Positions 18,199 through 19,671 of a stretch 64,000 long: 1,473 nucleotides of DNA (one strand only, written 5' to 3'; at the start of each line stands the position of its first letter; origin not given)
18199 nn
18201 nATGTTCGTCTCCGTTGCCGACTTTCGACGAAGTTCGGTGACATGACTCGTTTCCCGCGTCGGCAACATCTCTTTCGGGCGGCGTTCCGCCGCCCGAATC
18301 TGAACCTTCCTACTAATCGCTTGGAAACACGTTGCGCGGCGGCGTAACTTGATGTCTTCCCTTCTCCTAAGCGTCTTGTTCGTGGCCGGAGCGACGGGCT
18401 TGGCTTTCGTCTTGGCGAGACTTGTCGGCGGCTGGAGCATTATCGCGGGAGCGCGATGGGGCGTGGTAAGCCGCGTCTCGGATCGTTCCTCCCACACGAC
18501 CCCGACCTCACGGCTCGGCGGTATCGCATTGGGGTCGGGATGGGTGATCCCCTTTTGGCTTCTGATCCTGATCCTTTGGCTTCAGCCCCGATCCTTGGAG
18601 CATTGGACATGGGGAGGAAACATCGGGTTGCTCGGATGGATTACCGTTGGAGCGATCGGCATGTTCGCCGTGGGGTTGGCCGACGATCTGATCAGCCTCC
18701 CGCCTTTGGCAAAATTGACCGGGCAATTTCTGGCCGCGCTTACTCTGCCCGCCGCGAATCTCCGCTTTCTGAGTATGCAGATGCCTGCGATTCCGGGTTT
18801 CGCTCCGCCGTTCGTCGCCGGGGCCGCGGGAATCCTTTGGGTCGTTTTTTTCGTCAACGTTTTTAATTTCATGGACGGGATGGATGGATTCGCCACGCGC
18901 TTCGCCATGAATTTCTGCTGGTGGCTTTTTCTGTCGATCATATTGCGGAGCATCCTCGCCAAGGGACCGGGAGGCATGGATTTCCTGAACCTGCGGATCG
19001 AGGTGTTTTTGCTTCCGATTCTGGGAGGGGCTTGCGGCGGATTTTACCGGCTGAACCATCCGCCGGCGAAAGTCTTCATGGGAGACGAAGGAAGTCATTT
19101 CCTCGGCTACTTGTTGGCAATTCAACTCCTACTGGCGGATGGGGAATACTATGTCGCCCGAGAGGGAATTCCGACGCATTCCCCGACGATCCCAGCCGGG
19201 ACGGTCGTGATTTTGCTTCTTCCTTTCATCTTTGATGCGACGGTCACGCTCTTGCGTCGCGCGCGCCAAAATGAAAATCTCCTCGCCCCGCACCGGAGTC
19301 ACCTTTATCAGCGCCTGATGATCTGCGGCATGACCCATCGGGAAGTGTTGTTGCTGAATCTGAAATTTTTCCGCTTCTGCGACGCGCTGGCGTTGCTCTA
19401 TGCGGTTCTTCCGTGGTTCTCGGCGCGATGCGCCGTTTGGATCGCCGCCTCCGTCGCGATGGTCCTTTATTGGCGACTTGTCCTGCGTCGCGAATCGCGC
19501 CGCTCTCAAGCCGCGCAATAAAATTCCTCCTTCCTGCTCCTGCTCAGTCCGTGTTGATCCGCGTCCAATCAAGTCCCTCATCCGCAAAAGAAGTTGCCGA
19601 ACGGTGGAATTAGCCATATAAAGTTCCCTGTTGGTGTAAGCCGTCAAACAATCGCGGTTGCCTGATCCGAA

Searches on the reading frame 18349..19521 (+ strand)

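Call 15: search_protein_families(library=pfam, proteins=[window:18349-19521:+], max_evalue=0.001)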
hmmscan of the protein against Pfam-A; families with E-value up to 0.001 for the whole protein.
window:18349-19521:+ (390 aa): 1 family
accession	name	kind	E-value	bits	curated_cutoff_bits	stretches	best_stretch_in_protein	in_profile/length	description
PF00953.26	Glycos_transf_4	-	4.1e-27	95.6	27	1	98-261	4-157/160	Glycosyl transferase family 4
